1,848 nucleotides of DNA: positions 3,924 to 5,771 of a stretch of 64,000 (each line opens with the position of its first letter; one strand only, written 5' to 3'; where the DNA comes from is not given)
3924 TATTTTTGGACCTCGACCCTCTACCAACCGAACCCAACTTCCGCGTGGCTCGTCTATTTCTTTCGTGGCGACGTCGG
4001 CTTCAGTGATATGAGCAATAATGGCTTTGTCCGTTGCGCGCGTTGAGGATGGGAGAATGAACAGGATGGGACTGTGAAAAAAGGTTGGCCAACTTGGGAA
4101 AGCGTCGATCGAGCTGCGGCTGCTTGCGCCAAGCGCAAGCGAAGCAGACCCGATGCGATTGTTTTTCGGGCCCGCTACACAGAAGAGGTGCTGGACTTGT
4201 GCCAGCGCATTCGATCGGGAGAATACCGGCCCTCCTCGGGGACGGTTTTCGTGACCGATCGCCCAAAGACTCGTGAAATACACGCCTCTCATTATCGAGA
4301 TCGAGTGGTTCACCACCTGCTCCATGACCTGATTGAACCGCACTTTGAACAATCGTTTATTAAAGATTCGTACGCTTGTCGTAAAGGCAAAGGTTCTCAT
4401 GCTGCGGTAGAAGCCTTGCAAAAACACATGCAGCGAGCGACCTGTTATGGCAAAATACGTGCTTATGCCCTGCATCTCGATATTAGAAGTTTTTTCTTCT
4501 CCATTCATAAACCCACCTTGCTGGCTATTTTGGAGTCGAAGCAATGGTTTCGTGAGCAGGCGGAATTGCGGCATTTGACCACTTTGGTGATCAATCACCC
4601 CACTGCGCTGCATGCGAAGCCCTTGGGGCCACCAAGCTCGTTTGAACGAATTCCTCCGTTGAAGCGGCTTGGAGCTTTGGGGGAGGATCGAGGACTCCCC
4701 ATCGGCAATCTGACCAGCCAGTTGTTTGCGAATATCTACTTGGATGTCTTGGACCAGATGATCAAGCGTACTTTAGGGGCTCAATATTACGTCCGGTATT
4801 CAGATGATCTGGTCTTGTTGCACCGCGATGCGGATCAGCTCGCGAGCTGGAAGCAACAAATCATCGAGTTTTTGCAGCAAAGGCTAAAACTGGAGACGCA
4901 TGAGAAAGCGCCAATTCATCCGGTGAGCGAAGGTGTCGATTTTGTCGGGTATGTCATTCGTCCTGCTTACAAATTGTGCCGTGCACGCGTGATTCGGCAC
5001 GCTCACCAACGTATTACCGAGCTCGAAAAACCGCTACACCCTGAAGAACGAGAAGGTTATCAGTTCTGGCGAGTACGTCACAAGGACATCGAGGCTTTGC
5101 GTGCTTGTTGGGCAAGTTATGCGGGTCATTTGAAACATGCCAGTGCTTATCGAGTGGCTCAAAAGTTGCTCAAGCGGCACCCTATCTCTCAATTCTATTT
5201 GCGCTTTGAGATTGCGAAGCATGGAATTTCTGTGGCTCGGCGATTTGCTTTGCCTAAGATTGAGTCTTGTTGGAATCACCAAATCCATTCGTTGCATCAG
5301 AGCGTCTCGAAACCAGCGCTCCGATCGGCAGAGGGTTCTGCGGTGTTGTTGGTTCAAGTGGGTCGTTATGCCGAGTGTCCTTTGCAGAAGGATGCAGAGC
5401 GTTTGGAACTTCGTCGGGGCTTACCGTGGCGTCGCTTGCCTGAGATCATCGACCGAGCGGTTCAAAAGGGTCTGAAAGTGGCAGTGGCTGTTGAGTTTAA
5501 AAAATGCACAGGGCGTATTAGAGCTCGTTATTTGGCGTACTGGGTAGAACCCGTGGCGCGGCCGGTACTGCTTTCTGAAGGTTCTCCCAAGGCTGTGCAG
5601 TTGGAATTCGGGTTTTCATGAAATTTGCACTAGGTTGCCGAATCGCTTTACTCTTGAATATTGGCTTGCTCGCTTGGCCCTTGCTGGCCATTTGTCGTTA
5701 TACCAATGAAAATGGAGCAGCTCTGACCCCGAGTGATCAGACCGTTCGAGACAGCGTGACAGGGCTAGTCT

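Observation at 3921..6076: Codon-level signature of adenine mutagenesis between the C-terminal tips of the two RT-flanking DUF1566 genes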

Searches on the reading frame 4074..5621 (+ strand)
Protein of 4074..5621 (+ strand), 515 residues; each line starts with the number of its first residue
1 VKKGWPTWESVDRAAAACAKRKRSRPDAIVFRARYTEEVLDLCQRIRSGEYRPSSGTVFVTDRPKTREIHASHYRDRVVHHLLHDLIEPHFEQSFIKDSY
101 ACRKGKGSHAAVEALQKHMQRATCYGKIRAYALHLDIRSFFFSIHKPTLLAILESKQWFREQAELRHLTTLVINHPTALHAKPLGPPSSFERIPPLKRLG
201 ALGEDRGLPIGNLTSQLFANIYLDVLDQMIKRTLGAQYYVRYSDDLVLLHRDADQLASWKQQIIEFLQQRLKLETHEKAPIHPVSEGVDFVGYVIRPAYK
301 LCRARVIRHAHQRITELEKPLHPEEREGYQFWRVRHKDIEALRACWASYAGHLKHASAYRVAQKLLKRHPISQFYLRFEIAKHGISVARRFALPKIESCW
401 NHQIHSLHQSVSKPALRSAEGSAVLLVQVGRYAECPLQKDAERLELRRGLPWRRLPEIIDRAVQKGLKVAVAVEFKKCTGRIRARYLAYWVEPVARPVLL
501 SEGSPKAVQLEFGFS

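Call 14: search_protein_families(library=pfam, proteins=[window:4074-5621:+], max_evalue=0.01)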
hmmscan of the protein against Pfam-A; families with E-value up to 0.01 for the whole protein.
window:4074-5621:+ (515 aa): 1 family
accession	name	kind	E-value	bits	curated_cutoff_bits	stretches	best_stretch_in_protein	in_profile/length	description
PF00078.32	RVT_1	-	8.1e-15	55.5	29.6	1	65-293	8-203/205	Reverse transcriptase (RNA-dependent DNA polymerase)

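Call 15: find_encoding_contigs(protein=window:4074-5621:+, flank=10000, max_places=6)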
Protein window:4074-5621:+ (515 aa): 2 contigs read that carry it; 1 place shown.
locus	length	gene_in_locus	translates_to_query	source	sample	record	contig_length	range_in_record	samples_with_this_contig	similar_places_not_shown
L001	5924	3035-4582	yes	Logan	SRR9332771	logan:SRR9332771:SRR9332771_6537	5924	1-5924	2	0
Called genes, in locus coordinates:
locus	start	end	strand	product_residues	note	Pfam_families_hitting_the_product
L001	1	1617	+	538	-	?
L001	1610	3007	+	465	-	PF07603:Lcl_C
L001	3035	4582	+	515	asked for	PF00078:RVT_1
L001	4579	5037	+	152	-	PF07603:Lcl_C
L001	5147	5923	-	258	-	?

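Call 18: find_related_loci(query=window:4074-5621:+, collection=genome_contigs, flank=10000)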
Query window:4074-5621:+ (515 aa) in genome_contigs; peptide patterns used: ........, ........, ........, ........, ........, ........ (x = any residue, [..] = any of these).
53 stretches matched a pattern; 1 encode a relative of the query (tblastn E <= 1e-3); 1 distinct loci.
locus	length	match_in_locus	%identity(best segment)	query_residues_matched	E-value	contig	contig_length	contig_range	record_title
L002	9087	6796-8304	62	1-515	0e+0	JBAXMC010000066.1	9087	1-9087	MAG: Myxococcaceae bacterium isolate ELA443 MAG443_66, whole genome shotgun sequence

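Call 23: find_homologous_proteins(query=window:4074-5621:+, max_evalue=1e-20)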
Query window:4074-5621:+ (515 aa): 4613 proteins with E <= 1e-20 among 8000 candidates; the best 120 are listed.
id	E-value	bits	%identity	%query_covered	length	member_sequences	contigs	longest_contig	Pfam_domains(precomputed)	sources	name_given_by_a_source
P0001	0.0e+0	1179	100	100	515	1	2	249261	PF00078.33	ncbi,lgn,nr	ncbi:MAG: group II intron reverse transcriptase domain-containing protein [Myxococcaceae bacterium]|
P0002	1.7e-203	695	62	100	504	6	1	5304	PF00078.33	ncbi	ncbi:MAG: reverse transcriptase/maturase family protein [Myxococcaceae bacterium]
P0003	8.4e-197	673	61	97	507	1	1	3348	PF00078.33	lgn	-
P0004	5.9e-146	505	52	96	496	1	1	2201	PF00078.33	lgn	-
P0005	1.6e-144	501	49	96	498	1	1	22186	PF00078.33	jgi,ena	-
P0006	9.8e-144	498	50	95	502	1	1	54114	PF00078.33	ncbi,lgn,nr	ncbi:MAG: group II intron reverse transcriptase domain-containing protein [Myxococcaceae bacterium]|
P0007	1.0e-138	482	46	97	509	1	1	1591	PF00078.33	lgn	-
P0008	1.1e-138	482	48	95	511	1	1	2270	PF00078.33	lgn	-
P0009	1.9e-138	481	48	96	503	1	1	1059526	PF00078.33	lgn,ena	-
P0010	1.2e-126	442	48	95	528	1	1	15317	PF00078.33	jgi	jgi:hypothetical protein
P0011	5.3e-126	440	47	88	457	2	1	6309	PF00078.33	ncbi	ncbi:MAG: reverse transcriptase/maturase family protein [Myxococcaceae bacterium]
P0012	1.2e-120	422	45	95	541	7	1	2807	PF00078.33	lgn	-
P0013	2.5e-120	421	45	95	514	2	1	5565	PF00078.33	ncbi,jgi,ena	-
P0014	2.0e-114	401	45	95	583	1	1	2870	PF00078.33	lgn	-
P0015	5.1e-113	397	43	91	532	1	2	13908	PF00078.33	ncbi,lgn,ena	-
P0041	1.2e-81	293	36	90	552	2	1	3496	PF00078.33,PF01624.26,PF07603.18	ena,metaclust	metaclust:\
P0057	2.0e-79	286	38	95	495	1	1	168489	PF00078.33,PF01624.26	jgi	jgi:retron-type reverse transcriptase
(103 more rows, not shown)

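Call 25: find_encoding_contigs(protein=P0006, flank=8000, max_places=2)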
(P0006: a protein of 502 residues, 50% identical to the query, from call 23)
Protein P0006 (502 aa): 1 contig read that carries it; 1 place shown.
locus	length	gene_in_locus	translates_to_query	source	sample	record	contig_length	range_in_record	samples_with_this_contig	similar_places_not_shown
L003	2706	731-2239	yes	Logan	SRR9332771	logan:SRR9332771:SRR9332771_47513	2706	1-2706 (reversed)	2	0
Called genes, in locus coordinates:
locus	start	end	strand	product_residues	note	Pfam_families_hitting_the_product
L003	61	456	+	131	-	PF05635:23S_rRNA_IVP (weak), PF22296:bAvd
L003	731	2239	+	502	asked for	PF00078:RVT_1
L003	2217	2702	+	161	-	PF07603:Lcl_C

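Call 26: find_encoding_contigs(protein=P0009, flank=8000, max_places=2)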
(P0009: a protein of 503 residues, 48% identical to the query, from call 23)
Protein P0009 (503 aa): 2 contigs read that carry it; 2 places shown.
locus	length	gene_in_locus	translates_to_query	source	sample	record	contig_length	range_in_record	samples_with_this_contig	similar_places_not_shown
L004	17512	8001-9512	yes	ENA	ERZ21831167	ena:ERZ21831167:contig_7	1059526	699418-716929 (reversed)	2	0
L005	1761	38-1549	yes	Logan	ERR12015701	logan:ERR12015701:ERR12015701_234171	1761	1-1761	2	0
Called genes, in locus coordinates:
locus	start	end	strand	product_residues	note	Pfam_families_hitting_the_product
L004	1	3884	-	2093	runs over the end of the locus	PF08751:TrwC, PF13604:AAA_30 (weak), PF18340:TraI_2B (faint), PF13245:AAA_19, PF13604:AAA_30, PF23639:DUF7146, PF13362:Toprim_3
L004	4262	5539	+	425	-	-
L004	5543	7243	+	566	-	PF07603:Lcl_C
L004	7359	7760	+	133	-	PF22296:bAvd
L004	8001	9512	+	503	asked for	PF00078:RVT_1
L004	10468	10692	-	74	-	-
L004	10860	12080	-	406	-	PF07592:DDE_Tnp_ISAZ013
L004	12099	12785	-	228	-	-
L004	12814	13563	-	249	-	-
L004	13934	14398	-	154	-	PF00665:rve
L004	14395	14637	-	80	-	-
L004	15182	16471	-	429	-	PF05496:RuvB_N, PF01078:Mg_chelatase (faint), PF00004:AAA, PF07728:AAA_5 (weak), PF13173:AAA_14 (weak), PF16193:AAA_assoc_2, PF12002:MgsA_C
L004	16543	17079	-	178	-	PF01202:SKI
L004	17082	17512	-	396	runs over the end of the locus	PF00438:S-AdoMet_synt_N, PF02772:S-AdoMet_synt_M, PF02773:S-AdoMet_synt_C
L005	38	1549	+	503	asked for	PF00078:RVT_1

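Call 27: find_encoding_contigs(protein=P0005, flank=8000, max_places=2)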
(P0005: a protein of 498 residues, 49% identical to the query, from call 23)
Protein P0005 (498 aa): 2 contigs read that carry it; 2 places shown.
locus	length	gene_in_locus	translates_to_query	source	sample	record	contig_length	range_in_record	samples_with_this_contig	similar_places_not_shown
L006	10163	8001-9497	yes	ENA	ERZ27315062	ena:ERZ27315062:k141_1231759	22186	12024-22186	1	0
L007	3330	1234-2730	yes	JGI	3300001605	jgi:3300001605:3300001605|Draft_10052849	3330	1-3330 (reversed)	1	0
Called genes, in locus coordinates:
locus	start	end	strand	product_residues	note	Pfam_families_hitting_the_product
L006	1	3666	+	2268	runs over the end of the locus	PF13606:Ank_3 (faint), PF00023:Ank (faint), PF12796:Ank_2 (weak), PF13637:Ank_4 (faint), PF13857:Ank_5 (faint)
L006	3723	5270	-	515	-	PF06011:TRP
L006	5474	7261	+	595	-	PF07603:Lcl_C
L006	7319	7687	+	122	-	PF22296:bAvd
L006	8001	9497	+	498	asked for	PF00078:RVT_1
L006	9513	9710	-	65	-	-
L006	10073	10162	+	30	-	?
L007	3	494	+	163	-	?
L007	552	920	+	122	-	PF22296:bAvd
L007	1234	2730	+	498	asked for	PF00078:RVT_1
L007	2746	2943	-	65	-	-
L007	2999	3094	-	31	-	-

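Call 38: list_cluster_members(proteins=[P0001, P0006, P0002])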
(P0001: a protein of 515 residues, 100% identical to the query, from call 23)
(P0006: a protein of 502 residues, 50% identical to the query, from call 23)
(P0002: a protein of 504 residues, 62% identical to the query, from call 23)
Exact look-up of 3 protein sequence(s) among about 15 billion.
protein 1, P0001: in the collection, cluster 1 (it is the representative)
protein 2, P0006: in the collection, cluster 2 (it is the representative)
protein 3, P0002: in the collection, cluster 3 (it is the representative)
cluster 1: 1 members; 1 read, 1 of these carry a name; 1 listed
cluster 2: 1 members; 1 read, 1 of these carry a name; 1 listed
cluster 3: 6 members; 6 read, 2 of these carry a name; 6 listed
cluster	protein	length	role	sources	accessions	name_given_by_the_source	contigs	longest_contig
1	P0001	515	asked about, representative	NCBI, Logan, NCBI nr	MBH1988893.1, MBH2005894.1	MAG: group II intron reverse transcriptase domain-containing protein [Myxococcaceae ... | group II intron reverse transcriptase domain-containing protein [Myxococcaceae bacterium]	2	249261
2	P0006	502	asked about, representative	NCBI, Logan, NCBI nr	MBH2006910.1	MAG: group II intron reverse transcriptase domain-containing protein [Myxococcaceae ... | group II intron reverse transcriptase domain-containing protein [Myxococcaceae bacterium]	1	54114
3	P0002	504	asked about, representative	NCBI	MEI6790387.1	MAG: reverse transcriptase/maturase family protein [Myxococcaceae bacterium]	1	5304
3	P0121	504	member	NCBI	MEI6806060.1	MAG: reverse transcriptase/maturase family protein [Myxococcaceae bacterium]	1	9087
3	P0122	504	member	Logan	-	-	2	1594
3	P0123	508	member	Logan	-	-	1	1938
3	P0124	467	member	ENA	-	-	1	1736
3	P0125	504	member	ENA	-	-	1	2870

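Call 40: search_protein_families(library=pfam, proteins=[L002:6102-6500:+, L003:61-456:+, P0041, P0057], max_evalue=1)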
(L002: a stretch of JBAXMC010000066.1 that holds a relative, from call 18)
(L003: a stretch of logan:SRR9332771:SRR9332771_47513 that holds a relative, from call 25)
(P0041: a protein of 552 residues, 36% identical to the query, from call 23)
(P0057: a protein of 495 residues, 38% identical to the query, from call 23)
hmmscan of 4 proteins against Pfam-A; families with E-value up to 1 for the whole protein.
L002:6102-6500:+ (132 aa): 3 families
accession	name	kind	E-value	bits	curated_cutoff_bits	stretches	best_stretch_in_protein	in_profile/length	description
PF22296.2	bAvd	-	4e-09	37.4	40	1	16-115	7-106/107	bAvd-like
PF01335.27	DED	-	0.054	14.2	35.9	1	71-103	15-50/82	Death effector domain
PF18714.6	PI-TkoII_IV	-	0.14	12.3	25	1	61-109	58-108/150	DNA polymerase II intein Domain IV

L003:61-456:+ (131 aa): 2 families
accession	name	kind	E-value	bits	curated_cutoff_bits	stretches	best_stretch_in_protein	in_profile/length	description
PF22296.2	bAvd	-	5.9e-08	33.6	40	1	17-114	9-106/107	bAvd-like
PF05635.17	23S_rRNA_IVP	-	1.1e-05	26.1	33.8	1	8-64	2-58/106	23S rRNA-intervening sequence protein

P0041 (552 aa): 3 families
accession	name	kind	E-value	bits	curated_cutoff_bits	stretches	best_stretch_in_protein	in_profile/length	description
PF00078.32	RVT_1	-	2.6e-11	44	29.6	1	111-318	10-179/205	Reverse transcriptase (RNA-dependent DNA polymerase)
PF07603.17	Lcl_C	-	6.7e-09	36.5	34.9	1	3-43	77-117/117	Lcl C-terminal domain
PF01624.25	MutS_I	-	8.2e-09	36.1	20.6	1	458-545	13-103/113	MutS domain I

P0057 (495 aa): 3 families
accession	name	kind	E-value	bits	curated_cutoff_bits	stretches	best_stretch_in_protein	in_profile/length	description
PF00078.32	RVT_1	-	7.2e-17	62.2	29.6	1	65-266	8-179/205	Reverse transcriptase (RNA-dependent DNA polymerase)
PF01624.25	MutS_I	-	6.2e-13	49.4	20.6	1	395-488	5-101/113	MutS domain I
PF11906.13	DUF3426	-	0.058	13.9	27.7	1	332-377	45-90/147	Protein of unknown function (DUF3426)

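Call 41: search_protein_families(library=ncbifam, proteins=[window:4074-5621:+], max_evalue=0.01)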
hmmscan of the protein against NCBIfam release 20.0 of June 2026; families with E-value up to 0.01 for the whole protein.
window:4074-5621:+ (515 aa): 6 families
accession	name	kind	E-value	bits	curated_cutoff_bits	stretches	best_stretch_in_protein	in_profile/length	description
TIGR04416.1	group_II_RT_mat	equivalog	1.2e-30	106.9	300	2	205-315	177-292/353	group II intron reverse transcriptase/maturase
NF041747.1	Drt3a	equivalog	4.5e-14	52.6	200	1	125-279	106-236/412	antiviral reverse transcriptase Drt3a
NF038233.2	retron_St85_RT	exception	3e-13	49.7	235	1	129-271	88-203/289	retron St85 family RNA-directed DNA polymerase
NF041746.1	Drt2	equivalog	8.9e-08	31.7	390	1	204-278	220-294/416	antiviral reverse transcriptase Drt2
NF042941.1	Retron_TIR_antiphage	equivalog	0.0025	16.7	600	0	206-250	138-184/464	TIR domain-containing anti-phage reverse transcriptase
NF041749.1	Drt4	equivalog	0.0042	16.1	450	0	204-269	191-254/489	antiviral reverse transcriptase Drt4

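Call 42: search_solved_structures(query=window:4074-5621:+, max_evalue=0.001, show_alignments=1)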
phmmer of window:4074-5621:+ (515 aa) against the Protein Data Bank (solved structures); distinct sequences matched with E-value up to 0.001: 8.
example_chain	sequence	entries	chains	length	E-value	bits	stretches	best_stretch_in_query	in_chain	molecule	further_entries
8ub7_A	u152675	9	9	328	7e-35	124.1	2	203-320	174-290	Reverse transcriptase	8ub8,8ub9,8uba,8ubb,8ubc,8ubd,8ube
6ar1_A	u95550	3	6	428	5.8e-11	45.2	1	205-320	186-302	GsI-IIC RT | Trt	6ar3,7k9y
6me0_C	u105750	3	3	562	1.3e-09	40.7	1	206-320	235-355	Maturase reverse transcriptase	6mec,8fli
5g2x_C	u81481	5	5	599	5.4e-07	32.1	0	236-297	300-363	GROUP II INTRON-ENCODED PROTEIN LTRA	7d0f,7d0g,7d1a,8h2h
7kft_D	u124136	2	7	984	3e-05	26.4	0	206-299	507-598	Cas6-RT-Cas1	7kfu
5hhl_A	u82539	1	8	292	0.00031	23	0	207-292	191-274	Retron-type reverse transcriptase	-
5hhj_A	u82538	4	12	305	0.00032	23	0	207-293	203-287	Retron-type reverse transcriptase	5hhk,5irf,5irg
7uim_D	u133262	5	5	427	0.00078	21.7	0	207-293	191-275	Group II intron reverse transcriptase/maturase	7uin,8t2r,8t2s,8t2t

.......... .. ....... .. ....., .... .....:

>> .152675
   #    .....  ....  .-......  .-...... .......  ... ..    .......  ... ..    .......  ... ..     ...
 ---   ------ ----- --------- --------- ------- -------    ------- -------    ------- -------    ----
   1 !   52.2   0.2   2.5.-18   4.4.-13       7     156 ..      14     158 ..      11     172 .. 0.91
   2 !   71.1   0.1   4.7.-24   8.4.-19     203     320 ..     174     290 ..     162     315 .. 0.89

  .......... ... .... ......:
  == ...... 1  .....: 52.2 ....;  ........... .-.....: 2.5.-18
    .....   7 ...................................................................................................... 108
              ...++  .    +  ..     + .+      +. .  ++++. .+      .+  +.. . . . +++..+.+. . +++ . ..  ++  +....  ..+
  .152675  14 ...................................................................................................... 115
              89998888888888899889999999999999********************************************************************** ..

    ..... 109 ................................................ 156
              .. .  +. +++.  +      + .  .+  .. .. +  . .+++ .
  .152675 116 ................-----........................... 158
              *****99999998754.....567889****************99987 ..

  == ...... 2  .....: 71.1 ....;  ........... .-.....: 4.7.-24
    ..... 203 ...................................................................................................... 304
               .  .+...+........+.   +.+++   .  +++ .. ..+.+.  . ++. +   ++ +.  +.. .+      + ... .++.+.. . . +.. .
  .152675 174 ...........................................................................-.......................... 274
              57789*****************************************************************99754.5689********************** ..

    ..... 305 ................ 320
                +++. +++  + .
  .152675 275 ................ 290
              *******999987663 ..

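Call 50: find_related_loci(query=A1, collection=metagenome_contigs, flank=5000)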
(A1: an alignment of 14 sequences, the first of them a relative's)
Query A1 (515 aa) in metagenome_contigs; peptide patterns used: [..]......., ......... (x = any residue, [..] = any of these).
600 stretches matched a pattern (row limit reached: there are more); 591 encode a relative of the query (tblastn E <= 1e-3); the best 80 are kept; 80 distinct loci.
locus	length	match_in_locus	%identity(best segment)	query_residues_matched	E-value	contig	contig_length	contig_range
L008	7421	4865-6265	40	5-497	1e-97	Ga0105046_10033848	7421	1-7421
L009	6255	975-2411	37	7-485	2e-88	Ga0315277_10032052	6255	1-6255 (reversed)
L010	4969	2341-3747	37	9-481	1e-82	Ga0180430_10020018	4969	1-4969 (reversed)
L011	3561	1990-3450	34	7-494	7e-81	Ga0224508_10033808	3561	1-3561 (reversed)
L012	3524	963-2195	37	9-434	1e-77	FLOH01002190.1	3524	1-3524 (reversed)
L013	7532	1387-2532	39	7-375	4e-77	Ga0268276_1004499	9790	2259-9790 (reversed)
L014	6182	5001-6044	40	7-370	1e-74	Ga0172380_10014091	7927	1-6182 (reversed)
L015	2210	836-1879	39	7-370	4e-76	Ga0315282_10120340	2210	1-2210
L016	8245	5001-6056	38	11-365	1e-72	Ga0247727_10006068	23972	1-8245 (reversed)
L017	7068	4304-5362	38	8-369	2e-72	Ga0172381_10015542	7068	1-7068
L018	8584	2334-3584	39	18-434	5e-72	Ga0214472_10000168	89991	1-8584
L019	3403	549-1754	36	7-404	3e-72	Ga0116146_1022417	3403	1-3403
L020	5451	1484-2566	37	7-361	6e-72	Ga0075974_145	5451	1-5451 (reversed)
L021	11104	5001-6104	39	18-377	3e-71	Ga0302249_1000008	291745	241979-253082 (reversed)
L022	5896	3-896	42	58-369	3e-70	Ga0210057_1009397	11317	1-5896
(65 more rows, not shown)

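Call 62: find_homologous_proteins(query=L002:6102-6497:+, max_evalue=0.00001)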
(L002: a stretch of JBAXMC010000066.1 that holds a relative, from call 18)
Query L002:6102-6497:+ (132 aa): 22 proteins with E <= 0.00001 among 27 candidates.
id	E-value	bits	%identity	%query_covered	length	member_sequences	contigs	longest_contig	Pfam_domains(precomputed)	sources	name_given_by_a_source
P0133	3.0e-79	281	99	100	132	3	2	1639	PF22296.3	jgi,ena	-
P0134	4.3e-64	232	80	100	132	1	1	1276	PF22296.3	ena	-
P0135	2.6e-56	207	84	88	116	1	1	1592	PF22296.3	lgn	-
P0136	6.8e-52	192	68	98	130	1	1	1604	PF22296.3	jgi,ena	-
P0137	4.6e-47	177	80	78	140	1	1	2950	-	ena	-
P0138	1.0e-38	150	53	94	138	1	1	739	PF22296.3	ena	-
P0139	7.2e-37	144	56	94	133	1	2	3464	PF22296.3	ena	-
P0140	2.5e-36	142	53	93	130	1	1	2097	PF22296.3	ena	-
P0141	4.6e-36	141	58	90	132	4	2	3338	PF22296.3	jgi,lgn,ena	-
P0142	8.9e-36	140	58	90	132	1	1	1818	PF22296.3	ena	-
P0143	2.1e-35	139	58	90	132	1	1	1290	PF22296.3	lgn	-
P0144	1.1e-34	137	53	92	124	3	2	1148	PF22296.3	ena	-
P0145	4.4e-34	135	54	86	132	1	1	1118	PF22296.3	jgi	jgi:hypothetical protein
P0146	4.0e-33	132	56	90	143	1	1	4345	PF22296.3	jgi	jgi:hypothetical protein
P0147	3.1e-31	126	61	74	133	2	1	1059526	PF22296.3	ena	-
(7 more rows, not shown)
